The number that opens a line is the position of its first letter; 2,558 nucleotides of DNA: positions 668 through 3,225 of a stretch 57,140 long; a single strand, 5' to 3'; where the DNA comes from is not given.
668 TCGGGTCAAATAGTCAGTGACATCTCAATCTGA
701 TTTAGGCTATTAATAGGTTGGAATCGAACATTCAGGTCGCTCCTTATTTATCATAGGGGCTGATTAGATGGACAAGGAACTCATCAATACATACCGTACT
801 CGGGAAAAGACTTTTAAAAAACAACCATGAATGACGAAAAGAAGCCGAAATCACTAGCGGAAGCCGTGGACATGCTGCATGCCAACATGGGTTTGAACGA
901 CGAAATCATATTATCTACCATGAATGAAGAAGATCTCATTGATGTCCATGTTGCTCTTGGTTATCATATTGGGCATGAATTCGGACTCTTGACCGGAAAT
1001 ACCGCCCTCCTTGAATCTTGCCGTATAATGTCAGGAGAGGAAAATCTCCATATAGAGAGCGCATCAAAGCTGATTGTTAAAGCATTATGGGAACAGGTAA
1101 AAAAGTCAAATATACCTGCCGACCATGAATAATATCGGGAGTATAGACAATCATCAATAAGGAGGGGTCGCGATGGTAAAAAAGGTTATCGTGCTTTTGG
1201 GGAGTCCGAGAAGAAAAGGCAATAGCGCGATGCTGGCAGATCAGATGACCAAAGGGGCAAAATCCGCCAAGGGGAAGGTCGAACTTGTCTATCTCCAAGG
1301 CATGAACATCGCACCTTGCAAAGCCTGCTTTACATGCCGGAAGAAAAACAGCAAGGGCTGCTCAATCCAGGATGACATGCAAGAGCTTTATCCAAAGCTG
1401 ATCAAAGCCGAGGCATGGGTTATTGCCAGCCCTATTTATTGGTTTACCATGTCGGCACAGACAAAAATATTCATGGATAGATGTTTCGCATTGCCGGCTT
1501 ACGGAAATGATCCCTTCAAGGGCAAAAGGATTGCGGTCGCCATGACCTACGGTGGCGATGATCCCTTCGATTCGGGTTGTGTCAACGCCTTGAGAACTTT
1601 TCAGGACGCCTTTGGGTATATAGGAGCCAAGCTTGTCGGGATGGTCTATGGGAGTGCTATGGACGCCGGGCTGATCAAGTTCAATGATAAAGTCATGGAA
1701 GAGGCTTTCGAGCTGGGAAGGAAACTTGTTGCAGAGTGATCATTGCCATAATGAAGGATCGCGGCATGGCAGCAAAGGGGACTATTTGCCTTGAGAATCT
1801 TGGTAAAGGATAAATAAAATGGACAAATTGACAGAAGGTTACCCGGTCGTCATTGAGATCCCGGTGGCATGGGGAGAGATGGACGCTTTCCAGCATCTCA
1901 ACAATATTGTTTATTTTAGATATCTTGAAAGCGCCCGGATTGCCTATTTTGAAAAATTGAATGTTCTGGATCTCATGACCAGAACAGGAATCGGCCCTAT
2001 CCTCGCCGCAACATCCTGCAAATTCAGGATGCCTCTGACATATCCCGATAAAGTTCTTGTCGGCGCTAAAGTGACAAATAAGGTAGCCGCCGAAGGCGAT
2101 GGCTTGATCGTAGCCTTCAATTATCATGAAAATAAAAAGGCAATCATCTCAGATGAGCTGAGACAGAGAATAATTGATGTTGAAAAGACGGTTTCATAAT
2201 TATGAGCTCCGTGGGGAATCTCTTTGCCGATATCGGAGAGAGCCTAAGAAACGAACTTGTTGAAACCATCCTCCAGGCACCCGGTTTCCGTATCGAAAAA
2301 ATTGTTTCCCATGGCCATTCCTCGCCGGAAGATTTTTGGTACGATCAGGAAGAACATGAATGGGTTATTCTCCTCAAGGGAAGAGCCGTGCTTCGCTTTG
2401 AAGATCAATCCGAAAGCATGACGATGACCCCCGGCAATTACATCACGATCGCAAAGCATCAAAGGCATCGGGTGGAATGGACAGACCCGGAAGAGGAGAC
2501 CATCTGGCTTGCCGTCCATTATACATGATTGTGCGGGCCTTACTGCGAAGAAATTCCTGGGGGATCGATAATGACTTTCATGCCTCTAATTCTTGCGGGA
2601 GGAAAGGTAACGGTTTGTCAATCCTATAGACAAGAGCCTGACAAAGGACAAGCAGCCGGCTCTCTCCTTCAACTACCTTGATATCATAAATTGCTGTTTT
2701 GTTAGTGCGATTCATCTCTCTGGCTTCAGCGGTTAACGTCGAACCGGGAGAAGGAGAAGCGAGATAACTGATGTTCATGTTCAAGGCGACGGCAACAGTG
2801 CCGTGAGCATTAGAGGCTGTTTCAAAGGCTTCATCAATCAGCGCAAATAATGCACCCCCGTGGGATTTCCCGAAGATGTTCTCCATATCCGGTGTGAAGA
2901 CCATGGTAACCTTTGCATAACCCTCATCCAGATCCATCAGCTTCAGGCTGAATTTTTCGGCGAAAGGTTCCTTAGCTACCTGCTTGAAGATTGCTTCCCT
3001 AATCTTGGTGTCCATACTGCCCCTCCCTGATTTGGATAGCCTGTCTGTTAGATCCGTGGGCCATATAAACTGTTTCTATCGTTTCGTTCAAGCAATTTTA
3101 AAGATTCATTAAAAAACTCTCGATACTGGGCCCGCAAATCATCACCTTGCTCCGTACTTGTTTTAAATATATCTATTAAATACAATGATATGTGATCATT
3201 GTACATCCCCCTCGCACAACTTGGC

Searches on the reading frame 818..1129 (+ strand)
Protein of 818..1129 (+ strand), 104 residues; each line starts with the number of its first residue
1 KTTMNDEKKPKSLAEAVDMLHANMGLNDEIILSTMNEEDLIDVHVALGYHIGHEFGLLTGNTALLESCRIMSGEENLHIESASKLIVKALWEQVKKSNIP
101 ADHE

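Call 45: search_protein_families(library=pfam, proteins=[window:818-1129:+], max_evalue=0.01)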
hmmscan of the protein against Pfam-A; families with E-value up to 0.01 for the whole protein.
window:818-1129:+ (104 aa): 1 family
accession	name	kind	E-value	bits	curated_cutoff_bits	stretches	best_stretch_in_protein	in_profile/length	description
PF20594.3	DUF6794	-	4.9e-08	33.3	27.1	1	10-93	2-82/83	Domain of unknown function (DUF6794)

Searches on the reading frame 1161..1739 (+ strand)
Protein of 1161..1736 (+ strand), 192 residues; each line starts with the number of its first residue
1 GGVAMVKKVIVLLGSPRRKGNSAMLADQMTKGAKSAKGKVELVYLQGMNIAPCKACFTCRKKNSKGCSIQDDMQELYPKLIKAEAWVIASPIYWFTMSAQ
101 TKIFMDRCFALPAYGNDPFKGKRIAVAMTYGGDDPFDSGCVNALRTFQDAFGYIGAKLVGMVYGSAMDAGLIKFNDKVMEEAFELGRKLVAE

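Call 45: search_protein_families(library=pfam, proteins=[window:1161-1736:+], max_evalue=0.01)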
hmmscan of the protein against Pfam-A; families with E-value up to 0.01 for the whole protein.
window:1161-1736:+ (192 aa): 2 families
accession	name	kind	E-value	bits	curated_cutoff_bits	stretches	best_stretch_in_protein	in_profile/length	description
PF03358.20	FMN_red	-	2.8e-26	92.4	24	1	8-155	2-136/152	NADPH-dependent FMN reductase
PF02525.22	Flavodoxin_2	-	8.8e-20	71.7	27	1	7-182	1-191/198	Flavodoxin-like fold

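Call 61: find_encoding_contigs(protein=window:1173-1739:+, flank=10000, max_places=10)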
Protein window:1173-1739:+ (188 aa): 2 contigs read that carry it; 1 place shown.
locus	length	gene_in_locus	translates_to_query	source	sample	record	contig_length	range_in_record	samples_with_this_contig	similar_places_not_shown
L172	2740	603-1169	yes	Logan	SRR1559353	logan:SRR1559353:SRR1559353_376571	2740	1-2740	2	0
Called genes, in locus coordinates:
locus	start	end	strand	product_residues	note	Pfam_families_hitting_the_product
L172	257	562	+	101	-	PF20594:DUF6794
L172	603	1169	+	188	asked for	PF02525:Flavodoxin_2, PF03358:FMN_red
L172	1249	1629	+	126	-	PF13279:4HBT_2, PF03061:4HBT (weak)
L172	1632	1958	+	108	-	PF07883:Cupin_2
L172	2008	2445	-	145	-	PF14539:DUF4442 (weak), PF03061:4HBT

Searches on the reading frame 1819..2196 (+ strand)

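Call 45: search_protein_families(library=pfam, proteins=[window:1819-2196:+], max_evalue=0.01)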
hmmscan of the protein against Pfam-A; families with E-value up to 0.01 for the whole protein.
window:1819-2196:+ (126 aa): 3 families
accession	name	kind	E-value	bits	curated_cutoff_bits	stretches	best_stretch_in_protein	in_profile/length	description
PF13279.12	4HBT_2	-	1.3e-17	64.8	25.5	1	16-85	1-71/122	Thioesterase-like superfamily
PF03061.28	4HBT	-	8.5e-06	26.4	20.6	1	24-87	1-58/79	Thioesterase superfamily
PF20791.3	Acyl-ACP_TE_C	-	0.0045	17.6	21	0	13-38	11-36/101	Acyl-ACP thioesterase C-terminal domain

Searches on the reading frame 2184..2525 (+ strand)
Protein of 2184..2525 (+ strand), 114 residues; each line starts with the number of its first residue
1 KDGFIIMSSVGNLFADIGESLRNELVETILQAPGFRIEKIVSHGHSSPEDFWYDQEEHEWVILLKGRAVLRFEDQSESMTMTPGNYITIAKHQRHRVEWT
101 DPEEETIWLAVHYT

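Call 45: search_protein_families(library=pfam, proteins=[window:2184-2525:+], max_evalue=0.01)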
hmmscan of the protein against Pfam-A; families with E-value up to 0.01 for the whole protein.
window:2184-2525:+ (114 aa): 1 family
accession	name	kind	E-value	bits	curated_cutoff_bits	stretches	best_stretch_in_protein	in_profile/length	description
PF07883.17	Cupin_2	-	1.7e-07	31.3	27.2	1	44-111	8-69/70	Cupin domain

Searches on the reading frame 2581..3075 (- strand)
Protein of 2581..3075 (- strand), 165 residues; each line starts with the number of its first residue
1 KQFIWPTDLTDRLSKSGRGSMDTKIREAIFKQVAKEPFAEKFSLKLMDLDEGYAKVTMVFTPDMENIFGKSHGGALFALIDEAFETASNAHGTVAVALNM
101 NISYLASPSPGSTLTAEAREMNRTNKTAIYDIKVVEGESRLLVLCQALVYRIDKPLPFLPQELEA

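Call 45: search_protein_families(library=pfam, proteins=[window:2581-3075:-], max_evalue=0.01)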
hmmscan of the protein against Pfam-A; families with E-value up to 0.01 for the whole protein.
window:2581-3075:- (165 aa): 3 families
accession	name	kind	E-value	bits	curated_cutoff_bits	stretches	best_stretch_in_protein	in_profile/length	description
PF03061.28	4HBT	-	3.1e-12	47.1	20.6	1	69-141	2-77/79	Thioesterase superfamily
PF14539.12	DUF4442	-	1.2e-05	25.9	25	1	34-123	11-101/132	Domain of unknown function (DUF4442)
PF13622.12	4HBT_3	-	0.0024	18.5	24.3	1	68-143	9-74/83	Acyl-CoA thioesterase N-terminal domain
